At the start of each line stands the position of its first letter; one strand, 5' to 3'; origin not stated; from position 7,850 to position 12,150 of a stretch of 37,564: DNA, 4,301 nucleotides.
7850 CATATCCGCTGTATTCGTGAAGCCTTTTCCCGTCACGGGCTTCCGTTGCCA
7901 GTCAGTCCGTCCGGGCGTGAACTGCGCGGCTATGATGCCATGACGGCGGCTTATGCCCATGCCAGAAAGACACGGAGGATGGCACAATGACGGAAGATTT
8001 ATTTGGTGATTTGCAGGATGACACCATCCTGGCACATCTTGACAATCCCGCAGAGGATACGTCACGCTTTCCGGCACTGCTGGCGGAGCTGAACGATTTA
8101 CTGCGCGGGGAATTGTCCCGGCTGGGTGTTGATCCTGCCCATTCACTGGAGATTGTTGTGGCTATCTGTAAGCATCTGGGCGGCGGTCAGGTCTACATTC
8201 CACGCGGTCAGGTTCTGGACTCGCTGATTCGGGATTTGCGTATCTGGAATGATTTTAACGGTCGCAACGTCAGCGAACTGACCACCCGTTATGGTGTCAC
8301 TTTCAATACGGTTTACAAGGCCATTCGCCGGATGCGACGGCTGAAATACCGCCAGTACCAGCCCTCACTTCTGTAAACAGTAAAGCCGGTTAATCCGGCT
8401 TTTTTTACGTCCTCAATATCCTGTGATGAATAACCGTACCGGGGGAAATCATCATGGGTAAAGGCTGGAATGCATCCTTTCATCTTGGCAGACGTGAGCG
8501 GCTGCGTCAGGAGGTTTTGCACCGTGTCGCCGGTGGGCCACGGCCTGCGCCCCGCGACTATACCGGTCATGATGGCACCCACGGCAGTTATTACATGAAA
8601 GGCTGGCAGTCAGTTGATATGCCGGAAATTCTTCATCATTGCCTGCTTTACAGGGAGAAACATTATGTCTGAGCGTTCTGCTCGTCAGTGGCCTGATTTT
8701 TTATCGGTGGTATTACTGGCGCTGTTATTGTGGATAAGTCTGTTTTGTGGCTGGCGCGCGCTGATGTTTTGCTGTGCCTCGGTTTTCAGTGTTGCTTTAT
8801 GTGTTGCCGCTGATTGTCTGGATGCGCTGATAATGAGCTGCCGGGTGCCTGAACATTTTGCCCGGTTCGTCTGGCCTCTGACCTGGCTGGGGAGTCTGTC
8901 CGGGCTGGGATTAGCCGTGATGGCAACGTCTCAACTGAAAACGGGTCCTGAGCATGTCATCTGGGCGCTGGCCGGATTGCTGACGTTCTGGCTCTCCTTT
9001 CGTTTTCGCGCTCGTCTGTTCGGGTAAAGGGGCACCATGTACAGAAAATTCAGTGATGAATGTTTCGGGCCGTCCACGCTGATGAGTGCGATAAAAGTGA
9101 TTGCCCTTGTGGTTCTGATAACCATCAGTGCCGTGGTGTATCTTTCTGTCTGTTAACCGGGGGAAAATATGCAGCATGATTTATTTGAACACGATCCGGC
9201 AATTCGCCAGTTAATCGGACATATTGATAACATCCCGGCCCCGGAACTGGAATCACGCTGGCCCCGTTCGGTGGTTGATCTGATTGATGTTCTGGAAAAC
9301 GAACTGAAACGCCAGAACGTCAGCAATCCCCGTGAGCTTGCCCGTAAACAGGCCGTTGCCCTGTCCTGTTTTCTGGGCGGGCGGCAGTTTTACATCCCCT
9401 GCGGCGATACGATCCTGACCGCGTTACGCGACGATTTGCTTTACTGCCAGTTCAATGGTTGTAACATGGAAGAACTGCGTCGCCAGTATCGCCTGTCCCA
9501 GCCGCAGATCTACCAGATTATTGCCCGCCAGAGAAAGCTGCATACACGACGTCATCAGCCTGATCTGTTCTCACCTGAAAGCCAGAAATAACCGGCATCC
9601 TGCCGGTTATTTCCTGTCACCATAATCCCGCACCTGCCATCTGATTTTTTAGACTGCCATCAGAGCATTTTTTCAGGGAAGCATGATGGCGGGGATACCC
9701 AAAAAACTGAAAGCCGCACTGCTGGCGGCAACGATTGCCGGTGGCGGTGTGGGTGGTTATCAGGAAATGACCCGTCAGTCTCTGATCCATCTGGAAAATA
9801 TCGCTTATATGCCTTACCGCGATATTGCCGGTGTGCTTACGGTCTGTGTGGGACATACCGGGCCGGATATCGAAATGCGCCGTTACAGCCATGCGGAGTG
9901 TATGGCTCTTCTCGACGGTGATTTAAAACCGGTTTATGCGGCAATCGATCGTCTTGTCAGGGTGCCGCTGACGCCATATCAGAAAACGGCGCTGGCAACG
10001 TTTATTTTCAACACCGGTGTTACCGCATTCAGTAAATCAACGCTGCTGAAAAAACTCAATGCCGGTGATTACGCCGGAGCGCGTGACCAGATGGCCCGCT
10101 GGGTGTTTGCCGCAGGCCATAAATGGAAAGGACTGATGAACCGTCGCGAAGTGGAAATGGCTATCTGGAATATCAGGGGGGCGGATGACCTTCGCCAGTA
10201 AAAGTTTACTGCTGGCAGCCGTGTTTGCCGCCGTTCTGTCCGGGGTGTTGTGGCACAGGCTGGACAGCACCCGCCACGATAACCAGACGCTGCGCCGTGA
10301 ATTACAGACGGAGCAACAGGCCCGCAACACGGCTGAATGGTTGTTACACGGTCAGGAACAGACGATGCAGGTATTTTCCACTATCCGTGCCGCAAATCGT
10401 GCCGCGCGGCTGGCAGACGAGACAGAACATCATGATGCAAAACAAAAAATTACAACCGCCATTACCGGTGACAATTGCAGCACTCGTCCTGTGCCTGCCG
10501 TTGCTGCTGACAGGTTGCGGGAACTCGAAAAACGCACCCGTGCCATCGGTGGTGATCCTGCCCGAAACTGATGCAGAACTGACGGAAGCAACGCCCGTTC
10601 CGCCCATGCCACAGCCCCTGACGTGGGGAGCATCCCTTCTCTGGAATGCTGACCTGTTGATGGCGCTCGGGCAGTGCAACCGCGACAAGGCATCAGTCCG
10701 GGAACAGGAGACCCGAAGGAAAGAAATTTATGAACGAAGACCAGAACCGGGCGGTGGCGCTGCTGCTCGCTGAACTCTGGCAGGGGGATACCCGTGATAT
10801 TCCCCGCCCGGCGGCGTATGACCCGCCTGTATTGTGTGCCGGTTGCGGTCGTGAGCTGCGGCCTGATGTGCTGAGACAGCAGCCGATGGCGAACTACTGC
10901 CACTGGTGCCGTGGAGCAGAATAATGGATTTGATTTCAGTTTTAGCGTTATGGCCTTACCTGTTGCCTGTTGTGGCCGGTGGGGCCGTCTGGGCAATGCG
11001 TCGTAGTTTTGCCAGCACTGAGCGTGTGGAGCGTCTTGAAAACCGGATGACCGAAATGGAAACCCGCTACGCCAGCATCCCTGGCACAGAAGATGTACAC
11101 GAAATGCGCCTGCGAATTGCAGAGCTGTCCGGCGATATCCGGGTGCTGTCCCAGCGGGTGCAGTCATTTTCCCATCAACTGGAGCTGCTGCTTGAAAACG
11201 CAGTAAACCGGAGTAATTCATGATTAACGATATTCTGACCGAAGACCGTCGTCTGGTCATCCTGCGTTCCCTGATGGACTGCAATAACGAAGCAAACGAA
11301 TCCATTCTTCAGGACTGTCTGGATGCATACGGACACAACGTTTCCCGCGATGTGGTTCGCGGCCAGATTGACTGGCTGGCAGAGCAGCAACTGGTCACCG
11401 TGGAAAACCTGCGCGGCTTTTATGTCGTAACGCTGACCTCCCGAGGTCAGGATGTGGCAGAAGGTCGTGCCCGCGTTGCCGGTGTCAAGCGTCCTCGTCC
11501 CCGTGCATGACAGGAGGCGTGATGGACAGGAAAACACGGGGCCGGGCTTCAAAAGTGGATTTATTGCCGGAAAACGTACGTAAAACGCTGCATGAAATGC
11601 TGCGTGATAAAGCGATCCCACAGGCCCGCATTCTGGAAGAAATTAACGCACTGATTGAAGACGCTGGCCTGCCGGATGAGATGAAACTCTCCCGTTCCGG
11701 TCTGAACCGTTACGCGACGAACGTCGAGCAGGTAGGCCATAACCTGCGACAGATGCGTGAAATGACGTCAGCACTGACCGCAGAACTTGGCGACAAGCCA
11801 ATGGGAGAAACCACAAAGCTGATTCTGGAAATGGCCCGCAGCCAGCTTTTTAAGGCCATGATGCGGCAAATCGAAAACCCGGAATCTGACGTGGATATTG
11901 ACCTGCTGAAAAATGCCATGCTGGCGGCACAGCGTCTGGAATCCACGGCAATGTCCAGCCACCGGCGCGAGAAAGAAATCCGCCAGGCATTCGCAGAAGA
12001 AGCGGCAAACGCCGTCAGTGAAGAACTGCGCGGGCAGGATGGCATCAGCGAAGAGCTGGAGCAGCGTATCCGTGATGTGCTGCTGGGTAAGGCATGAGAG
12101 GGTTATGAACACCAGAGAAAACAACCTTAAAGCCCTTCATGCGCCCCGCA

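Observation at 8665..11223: Lysis cassette with a SAR endolysin, overlapping spanins and no conventional adjacent holin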

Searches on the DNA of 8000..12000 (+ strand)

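Call 2: search_dna_similar(query=window:8000-12000:+, collection=phages, mode=near, max_rows=15)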
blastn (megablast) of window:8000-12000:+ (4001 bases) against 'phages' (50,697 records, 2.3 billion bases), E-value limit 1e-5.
Records with a match: 15; places in all: 15; records where one place covers at least 80% of the query: 13.
Best place of each record, by identity: >=99% 4; 95-99% 11.
By first word of the organism name: Escherichia 8; Yersinia 5; Shigella 2.
By host as written in the record: Yersinia pestis EV76-CN 4; Escherichia coli 3; - 3; Shigella flexneri serotype 4a 2; Escherichia sp. 1; Yersinia pestis 1; Escherichia coli C 1.
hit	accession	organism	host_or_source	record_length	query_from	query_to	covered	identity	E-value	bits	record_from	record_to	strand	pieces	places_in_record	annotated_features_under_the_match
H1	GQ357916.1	Escherichia phage D108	Escherichia coli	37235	1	4001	100%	99.0%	0e+0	7162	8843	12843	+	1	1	lys: Lys | 27: conserved hypothetical protein | C: late gene transcriptional activator | 23: conserved hypothetical protein | mor: Mor | and 7 other names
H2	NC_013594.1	Escherichia phage D108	Escherichia coli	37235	1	4001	100%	99.0%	0e+0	7162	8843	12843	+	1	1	lys: endolysin | 27: terminase small subunit | C: late transcriptional activator | 23: Rz-like spanin | mor: late transcriptional activator | and 7 other names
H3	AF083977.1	Escherichia phage Mu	Escherichia sp.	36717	1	4001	100%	98.8%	0e+0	7123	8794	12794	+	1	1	SAR endolysin | terminase small subunit | transcription regulator C | i-spanin | middle operon regulator | and 9 other names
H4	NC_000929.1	Escherichia phage Mu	Escherichia coli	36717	1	4001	100%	98.8%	0e+0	7123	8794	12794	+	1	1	endolysin | terminase small subunit | late transcriptional activator (x2) | Rz-like spanin | hypothetical protein (x5) | and 2 other names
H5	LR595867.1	Escherichia virus Mu_3F6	-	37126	1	4001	100%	98.7%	0e+0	7095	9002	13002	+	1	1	Phage lysin (EC | Phage terminase, small subunit | putative transcription regulator | Phage outer membrane lytic protein Rz | Mor postive regulator of the middle operon | and 6 other names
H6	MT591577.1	Yersinia phage vB_YpM_Tongde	Yersinia pestis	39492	1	4001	91%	99.1%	0e+0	6520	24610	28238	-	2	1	rrrD: lysozyme | hypothetical protein (x8)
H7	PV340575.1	Escherichia phage PhiR68_1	Escherichia coli C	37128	1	4001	90%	99.5%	0e+0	6542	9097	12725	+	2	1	lysozyme R | terminase small subunit | hypothetical protein (x6) | endopeptidase Rz | Mor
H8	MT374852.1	Yersinia phage vB_YpM_3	Yersinia pestis EV76-CN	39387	1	4001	90%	99.1%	0e+0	6483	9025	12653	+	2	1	rrrD: lysozyme | hypothetical protein (x9)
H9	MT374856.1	Yersinia phage vB_YpM_23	Yersinia pestis EV76-CN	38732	1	4001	90%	99.1%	0e+0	6483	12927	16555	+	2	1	rrrD: lysozyme | hypothetical protein (x9)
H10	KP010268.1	Shigella phage SfMu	Shigella flexneri serotype 4a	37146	1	4001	90%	98.7%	0e+0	6394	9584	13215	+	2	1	lysozyme | hypothetical protein (x6) | regulator of late transcription | putative Rz | middle operon regulator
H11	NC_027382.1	Shigella phage SfMu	Shigella flexneri serotype 4a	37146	1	4001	90%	98.7%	0e+0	6394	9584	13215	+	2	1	endolysin | terminase small subunit | late transcriptional activator (x2) | Rz-like spanin | DUF2730 family protein | and 1 other names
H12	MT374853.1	Yersinia phage vB_YpM_5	Yersinia pestis EV76-CN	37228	1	4001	85%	98.0%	0e+0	5894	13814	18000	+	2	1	hypothetical protein (x9) | rrrD: lysozyme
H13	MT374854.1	Yersinia phage vB_YpM_6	Yersinia pestis EV76-CN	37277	1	4001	85%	98.0%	0e+0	5888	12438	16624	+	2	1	hypothetical protein (x9) | rrrD: lysozyme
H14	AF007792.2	Escherichia phage Mu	-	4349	1507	4001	62%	98.7%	0e+0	4431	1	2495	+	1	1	record has no annotation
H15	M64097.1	Escherichia phage Mu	-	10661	1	1870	47%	98.6%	0e+0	3304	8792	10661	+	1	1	C: CDS | E17: CDS | E19: CDS | putative; label: E-97 | E18: CDS | and 3 other names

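Call 3: get_annotated_region(hit=H3, flank=1500)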
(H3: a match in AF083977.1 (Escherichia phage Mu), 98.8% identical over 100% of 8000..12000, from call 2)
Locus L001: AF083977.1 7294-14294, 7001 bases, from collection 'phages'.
description: Escherichia phage Mu, complete genome.
organism: Escherichia phage Mu (NCBI taxid 2681603)
taxonomy: Viruses; Duplodnaviria; Heunggongvirae; Uroviricota; Caudoviricetes; Muvirus; Muvirus mu
host: Escherichia sp.; source: -; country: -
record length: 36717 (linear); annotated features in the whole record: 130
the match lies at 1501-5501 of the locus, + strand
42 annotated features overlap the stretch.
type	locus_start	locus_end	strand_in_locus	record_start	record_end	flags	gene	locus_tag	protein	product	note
CDS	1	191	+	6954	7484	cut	-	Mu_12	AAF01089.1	hypothetical protein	previously called E13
regulatory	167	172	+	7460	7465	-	-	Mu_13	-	ribosome_binding_site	-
CDS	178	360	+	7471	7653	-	-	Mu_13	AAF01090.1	hypothetical protein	previously called E14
regulatory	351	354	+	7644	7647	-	-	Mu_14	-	ribosome_binding_site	-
CDS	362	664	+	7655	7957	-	-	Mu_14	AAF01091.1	hypothetical protein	previously called E15 which has a different earlier start site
regulatory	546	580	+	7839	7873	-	-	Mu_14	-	terminator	predicted by TransTermHP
regulatory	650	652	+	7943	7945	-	-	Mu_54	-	ribosome_binding_site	-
CDS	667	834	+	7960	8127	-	-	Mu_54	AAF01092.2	hypothetical protein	-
regulatory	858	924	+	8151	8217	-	-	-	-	promoter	Semi-early promoter, PMID 9454718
regulatory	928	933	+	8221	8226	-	-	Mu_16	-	ribosome_binding_site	-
CDS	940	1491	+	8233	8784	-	-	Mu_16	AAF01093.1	protein GemA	also called E16 and GemA for gene expression modulation; see PMIDs 2543906 and 11278077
regulatory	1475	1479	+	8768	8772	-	-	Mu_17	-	ribosome_binding_site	-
CDS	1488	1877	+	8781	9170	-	-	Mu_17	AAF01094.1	middle operon regulator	Mor, positive regulator of the middle operon, also called E17 and formerly gemB; see PMIDs 2173258, 8790343 and 9454718 ...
regulatory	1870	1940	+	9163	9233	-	-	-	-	promoter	middle promoter, activated by Mor, PMID 8602357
regulatory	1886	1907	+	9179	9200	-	-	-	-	terminator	predicted by TransTermHP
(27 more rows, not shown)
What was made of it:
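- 8369..8453 (+): mor-gene 18 intergenic region: Mor-activated middle promoter Pm with a terminator hairpin (stem 8382-8402). The Mu annotation places Pm at 9163-9233 and a terminator at 9179-9200, with a window offset of -794 (call 3).
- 9589..9685 (+): C-lys intergenic region: terminator hairpin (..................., 9590-9608), the C-dependent late promoter Plys, and the lys ribosome-binding site. The Mu annotation gives the terminator at 10383-10406 and Plys at 10403-10469 (call 3).
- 10924..11223 (+): gp25: releasin (DUF2730). N-out/C-in single-TM protein with a roughly 73-aa cytoplasmic helical coiled-coil domain, required to release the SAR endolysin from the inner membrane. Labelled 'releasin' in AF083977 (call 3).
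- AF083977 annotates SAR endolysin, i-spanin, o-spanin and releasin (call 3).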

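Call 4: get_annotated_region(hit=H2, flank=1500)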
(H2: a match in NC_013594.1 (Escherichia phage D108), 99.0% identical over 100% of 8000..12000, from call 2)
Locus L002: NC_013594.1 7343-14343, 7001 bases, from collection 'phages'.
description: Escherichia phage D108, complete genome.
organism: Escherichia phage D108 (NCBI taxid 665033)
taxonomy: Viruses; Duplodnaviria; Heunggongvirae; Uroviricota; Caudoviricetes; Muvirus; Muvirus mu
host: Escherichia coli; source: -; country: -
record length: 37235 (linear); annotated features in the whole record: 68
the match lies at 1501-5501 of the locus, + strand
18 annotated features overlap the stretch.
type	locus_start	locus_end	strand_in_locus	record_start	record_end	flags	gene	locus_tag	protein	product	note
CDS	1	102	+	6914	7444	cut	12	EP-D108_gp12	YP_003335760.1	hypothetical protein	similar to NP_050616.1 hypothetical protein Mup12 [Enterobacteria phage Mu]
CDS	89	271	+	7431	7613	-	13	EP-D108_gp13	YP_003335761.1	hypothetical protein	similar to NP_050617.1 hypothetical protein Mup13 [Enterobacteria phage Mu]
CDS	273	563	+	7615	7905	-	14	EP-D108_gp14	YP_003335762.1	hypothetical protein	similar to NP_050618.1 hypotheical protein [Enterobacteria phage Mu]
CDS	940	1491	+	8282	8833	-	gemA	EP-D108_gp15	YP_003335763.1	regulatory protein GemA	similar to NP_050620.1 hypothetical protein Mup16 [Enterobacteria phage Mu]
CDS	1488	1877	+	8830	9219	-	mor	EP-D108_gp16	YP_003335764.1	late transcriptional activator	similar to NP_050621.1 Mor [Enterobacteria phage Mu]; late gene transcriptional activation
regulatory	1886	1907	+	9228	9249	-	-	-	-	terminator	rho-independent terminator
CDS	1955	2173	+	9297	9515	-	18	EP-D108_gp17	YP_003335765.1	hypothetical protein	similar to NP_050622.1 hypothetical protein Mup18 [Enterobacteria phage Mu]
CDS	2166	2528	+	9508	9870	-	19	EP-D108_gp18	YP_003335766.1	hypothetical protein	similar to NP_050623.1 hypothetical protein Mup19 [Enterobacteria phage Mu]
CDS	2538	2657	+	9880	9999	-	20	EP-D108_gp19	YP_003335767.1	hypothetical protein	similar to NP_050624.1 hypothetical protein Mup20 [Enterobacteria phage Mu]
CDS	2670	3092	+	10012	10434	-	C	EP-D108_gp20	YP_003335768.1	late transcriptional activator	similar to NP_050625.1 putative transcription regulator [Enterobacteria phage Mu]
regulatory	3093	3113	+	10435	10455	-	-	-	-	terminator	rho-independent terminator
CDS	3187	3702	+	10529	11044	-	lys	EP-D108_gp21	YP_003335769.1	endolysin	similar to NP_050626.1 Lys [Enterobacteria phage Mu]; lysis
CDS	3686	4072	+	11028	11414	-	23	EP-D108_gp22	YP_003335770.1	Rz-like spanin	similar to NP_050627.1 hypothetical protein Mup23 [Enterobacteria phage Mu]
CDS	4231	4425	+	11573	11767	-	24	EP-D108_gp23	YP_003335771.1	hypothetical protein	similar to NP_050628.1 hypothetical protein Mup24 [Enterobacteria phage Mu]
CDS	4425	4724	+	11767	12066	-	25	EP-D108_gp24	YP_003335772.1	DUF2730 family protein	similar to NP_050629.1 hypotheical protein [Enterobacteria phage Mu]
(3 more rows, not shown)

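Call 27: get_annotated_region(hit=H10, flank=500)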
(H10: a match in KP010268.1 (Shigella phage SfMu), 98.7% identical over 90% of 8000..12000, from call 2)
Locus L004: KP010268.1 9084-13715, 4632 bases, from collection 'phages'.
description: Enterobacteria phage SfMu, complete genome.
organism: Shigella phage SfMu (NCBI taxid 1567022)
taxonomy: Viruses; Duplodnaviria; Heunggongvirae; Uroviricota; Caudoviricetes; Muvirus; Muvirus SfMu
host: Shigella flexneri serotype 4a; source: -; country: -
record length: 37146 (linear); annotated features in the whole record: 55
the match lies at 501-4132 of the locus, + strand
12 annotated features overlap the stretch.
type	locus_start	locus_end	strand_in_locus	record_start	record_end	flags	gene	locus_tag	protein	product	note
CDS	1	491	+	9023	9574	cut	-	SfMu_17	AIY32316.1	hypothetical protein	-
CDS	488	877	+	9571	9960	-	-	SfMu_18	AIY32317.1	middle operon regulator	-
CDS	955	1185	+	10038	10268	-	-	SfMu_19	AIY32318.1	hypothetical protein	-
CDS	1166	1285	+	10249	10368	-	-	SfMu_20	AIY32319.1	hypothetical protein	-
CDS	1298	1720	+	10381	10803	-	-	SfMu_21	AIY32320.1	regulator of late transcription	-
CDS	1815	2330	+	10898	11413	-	-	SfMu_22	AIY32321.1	lysozyme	-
CDS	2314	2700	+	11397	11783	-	-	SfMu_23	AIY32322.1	putative Rz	-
CDS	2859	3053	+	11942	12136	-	-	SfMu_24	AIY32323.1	hypothetical protein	-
CDS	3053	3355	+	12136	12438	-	-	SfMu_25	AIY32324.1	hypothetical protein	-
CDS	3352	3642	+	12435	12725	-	-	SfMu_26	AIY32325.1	hypothetical protein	-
CDS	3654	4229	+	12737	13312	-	-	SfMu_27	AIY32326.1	hypothetical protein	-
CDS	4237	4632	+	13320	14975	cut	-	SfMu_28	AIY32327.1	hypothetical protein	-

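Call 28: get_annotated_region(hit=H12, flank=500)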
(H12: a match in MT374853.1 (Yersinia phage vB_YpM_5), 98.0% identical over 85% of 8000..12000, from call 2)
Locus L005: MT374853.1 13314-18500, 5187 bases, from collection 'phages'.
description: Yersinia phage vB_YpM_5, complete genome.
organism: Yersinia phage vB_YpM_5 (NCBI taxid 2736201)
taxonomy: Viruses; Duplodnaviria; Heunggongvirae; Uroviricota; Caudoviricetes; Muvirus
host: Yersinia pestis EV76-CN; source: -; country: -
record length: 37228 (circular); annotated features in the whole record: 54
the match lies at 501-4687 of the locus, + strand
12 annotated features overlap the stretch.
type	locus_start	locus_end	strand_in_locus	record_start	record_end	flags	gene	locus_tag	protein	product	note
CDS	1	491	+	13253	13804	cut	-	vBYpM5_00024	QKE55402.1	hypothetical protein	-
CDS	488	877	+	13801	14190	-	-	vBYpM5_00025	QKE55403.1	hypothetical protein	-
CDS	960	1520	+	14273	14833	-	-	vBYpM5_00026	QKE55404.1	hypothetical protein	-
CDS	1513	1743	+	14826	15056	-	-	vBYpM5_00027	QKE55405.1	hypothetical protein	-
CDS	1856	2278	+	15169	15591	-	-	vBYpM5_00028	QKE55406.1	hypothetical protein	-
CDS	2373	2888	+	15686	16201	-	rrrD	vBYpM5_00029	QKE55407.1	lysozyme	Lysozyme RrrD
CDS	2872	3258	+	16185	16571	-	-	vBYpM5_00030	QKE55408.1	hypothetical protein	-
CDS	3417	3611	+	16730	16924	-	-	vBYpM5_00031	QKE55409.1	hypothetical protein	-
CDS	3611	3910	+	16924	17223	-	-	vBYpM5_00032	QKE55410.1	hypothetical protein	-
CDS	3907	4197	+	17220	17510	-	-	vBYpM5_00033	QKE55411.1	hypothetical protein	-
CDS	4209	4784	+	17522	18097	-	-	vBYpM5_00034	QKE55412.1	hypothetical protein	-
CDS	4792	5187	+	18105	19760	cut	-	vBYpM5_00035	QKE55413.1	hypothetical protein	-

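Call 53: search_dna_similar(query=window:8300-11600:+, collection=ecoli_genomes, mode=near, max_rows=12)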
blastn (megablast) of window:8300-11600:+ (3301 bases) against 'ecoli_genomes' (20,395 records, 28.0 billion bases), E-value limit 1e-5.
Records with a match: 44; places in all: 51; records where one place covers at least 80% of the query: 40.
Genomes with a match: 44 of 5426; with a place that covers at least 80% of the query: 40. Places per genome that has any: lowest 1, median 1, highest 3. On chromosomes: 51 places; on plasmids: 0.
Best place of each record, by identity: >=99% 9; 95-99% 32; 80-90% 3.
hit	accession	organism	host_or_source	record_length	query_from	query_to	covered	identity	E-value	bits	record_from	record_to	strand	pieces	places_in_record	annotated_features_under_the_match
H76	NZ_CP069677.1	Escherichia coli O126:H45 strain MIN10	Homo sapiens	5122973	1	3301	100%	99.9%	0e+0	6074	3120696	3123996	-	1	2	lysozyme | Mor transcription activator family protein (x2) | hypothetical protein (x4) | lysC: Rz1-like lysis system protein LysC | DUF2730 family protein | and 2 other names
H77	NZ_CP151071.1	Escherichia coli strain 22KM0354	Dog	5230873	1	3301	100%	99.7%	0e+0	6041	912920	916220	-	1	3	lysozyme | Mor transcription activator family protein (x2) | hypothetical protein (x5) | DUF2730 family protein | DUF3486 family protein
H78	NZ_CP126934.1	Escherichia coli O78:H4 strain APEC E19057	Gallus gallus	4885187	1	3301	100%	99.4%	0e+0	5980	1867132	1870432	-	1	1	lysozyme | Mor transcription activator family protein (x2) | hypothetical protein (x4) | lysC: Rz1-like lysis system protein LysC | DUF2730 family protein | and 2 other names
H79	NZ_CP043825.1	Escherichia coli strain RM8082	Cattle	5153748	1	3301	100%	99.3%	0e+0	5967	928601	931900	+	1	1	lysozyme | Mor transcription activator family protein (x2) | hypothetical protein (x5) | DUF2730 family protein | DUF3486 family protein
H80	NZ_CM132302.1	Escherichia coli strain 2020C08-115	Homo sapiens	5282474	1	3301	100%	99.2%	0e+0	5941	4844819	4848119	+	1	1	lysozyme | Mor transcription activator family protein (x2) | DUF2570 domain-containing protein | hypothetical protein (x3) | DUF2730 family protein | and 3 other names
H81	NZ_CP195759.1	Escherichia coli strain JCKP02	yak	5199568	1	3301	100%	99.1%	0e+0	5930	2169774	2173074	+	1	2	lysozyme | Mor transcription activator family protein (x2) | hypothetical protein (x4) | DUF2730 family protein | VpaChn25_0724 family phage protein | and 2 other names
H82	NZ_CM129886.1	Escherichia coli strain MB06231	seawater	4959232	1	3301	100%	98.8%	0e+0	5886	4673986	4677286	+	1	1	lysozyme | Mor transcription activator family protein (x2) | hypothetical protein (x4) | DUF2730 family protein | VpaChn25_0724 family phage protein | and 2 other names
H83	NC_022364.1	Escherichia coli LY180 strain LY180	-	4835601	1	3301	100%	98.7%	0e+0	5853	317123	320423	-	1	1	lysozyme | Mor transcription activator family protein (x2) | hypothetical protein (x4) | lysC: Rz1-like lysis system protein LysC | DUF2730 family protein | and 2 other names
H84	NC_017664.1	Escherichia coli W strain W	-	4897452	1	3301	100%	98.7%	0e+0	5853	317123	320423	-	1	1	lysozyme | Mor transcription activator family protein (x2) | hypothetical protein (x4) | lysC: Rz1-like lysis system protein LysC | DUF2730 family protein | and 2 other names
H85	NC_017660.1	Escherichia coli KO11FL strain KO11FL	-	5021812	1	3301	100%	98.7%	0e+0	5853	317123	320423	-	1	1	lysozyme | Mor transcription activator family protein (x2) | hypothetical protein (x4) | lysC: Rz1-like lysis system protein LysC | DUF2730 family protein | and 2 other names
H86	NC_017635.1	Escherichia coli W strain W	-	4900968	1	3301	100%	98.7%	0e+0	5853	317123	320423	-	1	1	lysozyme | Mor transcription activator family protein (x2) | hypothetical protein (x4) | lysC: Rz1-like lysis system protein LysC | DUF2730 family protein | and 2 other names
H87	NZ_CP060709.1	Escherichia coli strain ST18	not applicable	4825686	1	3301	100%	98.7%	0e+0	5853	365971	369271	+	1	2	lysozyme | Mor transcription activator family protein (x2) | hypothetical protein (x4) | DUF2730 family protein | VpaChn25_0724 family phage protein | and 2 other names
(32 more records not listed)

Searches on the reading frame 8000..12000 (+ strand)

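Call 44: search_protein_families(library=ncbifam, proteins=[L005:960-1517:+], max_evalue=0.01)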
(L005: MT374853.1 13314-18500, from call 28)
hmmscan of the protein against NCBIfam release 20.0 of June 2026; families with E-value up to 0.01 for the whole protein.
L005:960-1517:+ (186 aa): 1 family
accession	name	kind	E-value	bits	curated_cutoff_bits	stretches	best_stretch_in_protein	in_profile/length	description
NF040573.1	holin_dep_muram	equivalog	1e-19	71.2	240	1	20-138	11-132/200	holin-associated N-acetylmuramidase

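Call 46: search_protein_families(library=pfam, proteins=[L005:960-1517:+], max_evalue=0.001)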
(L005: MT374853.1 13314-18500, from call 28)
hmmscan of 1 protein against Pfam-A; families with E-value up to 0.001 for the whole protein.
L005:960-1517:+ (186 aa): 2 families
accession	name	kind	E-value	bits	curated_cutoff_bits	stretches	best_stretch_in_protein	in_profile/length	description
PF05838.17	Glyco_hydro_108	-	9.3e-25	87.4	21.2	1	20-104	7-85/85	Glycosyl hydrolase 108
PF09374.15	PG_binding_3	-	6.8e-14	52.3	24.6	1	107-173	1-75/76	Predicted Peptidoglycan domain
